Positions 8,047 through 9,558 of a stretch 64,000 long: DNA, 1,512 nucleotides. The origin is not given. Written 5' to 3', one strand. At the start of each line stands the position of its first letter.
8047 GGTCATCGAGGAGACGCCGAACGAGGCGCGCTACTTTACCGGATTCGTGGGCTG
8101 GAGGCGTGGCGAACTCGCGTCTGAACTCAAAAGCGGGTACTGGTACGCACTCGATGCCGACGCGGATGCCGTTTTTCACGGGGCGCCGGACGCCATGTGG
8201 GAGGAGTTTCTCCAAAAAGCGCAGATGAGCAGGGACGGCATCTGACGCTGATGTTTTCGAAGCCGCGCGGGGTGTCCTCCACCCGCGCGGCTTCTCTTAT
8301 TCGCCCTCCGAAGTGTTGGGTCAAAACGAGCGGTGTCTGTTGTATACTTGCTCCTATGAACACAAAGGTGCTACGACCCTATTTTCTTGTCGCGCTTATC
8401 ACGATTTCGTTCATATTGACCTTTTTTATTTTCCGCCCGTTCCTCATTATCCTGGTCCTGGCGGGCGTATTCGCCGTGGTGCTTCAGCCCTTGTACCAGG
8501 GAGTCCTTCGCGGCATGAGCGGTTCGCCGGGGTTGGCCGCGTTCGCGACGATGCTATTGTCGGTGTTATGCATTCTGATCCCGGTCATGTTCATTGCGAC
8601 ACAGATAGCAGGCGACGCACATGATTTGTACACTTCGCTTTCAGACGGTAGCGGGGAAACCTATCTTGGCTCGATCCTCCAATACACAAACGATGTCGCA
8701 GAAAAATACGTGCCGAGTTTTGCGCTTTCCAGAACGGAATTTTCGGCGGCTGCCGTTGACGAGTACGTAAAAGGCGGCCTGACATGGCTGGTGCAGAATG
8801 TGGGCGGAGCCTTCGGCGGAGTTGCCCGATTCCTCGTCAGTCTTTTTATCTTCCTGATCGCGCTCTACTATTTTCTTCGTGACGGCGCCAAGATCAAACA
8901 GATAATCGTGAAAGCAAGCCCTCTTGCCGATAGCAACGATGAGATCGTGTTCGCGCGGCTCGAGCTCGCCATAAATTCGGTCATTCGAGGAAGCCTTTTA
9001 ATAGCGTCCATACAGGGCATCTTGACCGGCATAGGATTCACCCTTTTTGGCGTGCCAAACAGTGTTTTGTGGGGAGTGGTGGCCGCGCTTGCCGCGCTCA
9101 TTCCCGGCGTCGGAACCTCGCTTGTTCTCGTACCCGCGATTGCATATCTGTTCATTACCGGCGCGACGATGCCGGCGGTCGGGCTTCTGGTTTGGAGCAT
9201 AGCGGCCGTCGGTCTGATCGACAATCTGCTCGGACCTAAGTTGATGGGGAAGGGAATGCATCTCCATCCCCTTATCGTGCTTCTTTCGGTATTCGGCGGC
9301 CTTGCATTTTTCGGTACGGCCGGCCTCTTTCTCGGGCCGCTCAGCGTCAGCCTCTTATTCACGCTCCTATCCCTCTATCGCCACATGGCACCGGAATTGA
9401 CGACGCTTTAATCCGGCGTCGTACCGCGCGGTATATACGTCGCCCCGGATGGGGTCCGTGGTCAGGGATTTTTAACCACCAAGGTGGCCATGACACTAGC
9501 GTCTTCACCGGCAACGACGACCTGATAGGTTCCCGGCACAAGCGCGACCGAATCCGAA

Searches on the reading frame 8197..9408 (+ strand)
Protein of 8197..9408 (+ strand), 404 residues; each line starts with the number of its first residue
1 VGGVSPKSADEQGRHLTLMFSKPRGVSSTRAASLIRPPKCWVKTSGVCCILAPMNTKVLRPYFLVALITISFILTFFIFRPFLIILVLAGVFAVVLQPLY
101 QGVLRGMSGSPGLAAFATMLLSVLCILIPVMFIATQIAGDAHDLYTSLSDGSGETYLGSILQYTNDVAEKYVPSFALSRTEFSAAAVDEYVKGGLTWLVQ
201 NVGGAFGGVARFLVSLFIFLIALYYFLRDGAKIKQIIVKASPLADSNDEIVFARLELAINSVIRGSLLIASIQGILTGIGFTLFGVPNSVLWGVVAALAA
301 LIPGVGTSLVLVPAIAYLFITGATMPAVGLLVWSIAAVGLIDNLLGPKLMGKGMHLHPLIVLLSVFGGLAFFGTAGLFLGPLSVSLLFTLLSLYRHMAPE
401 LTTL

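Call 21: find_encoding_contigs(protein=window:8197-9408:+, flank=10000, max_places=8)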
Protein window:8197-9408:+ (404 aa): no gene with exactly this product is on record in the collection.
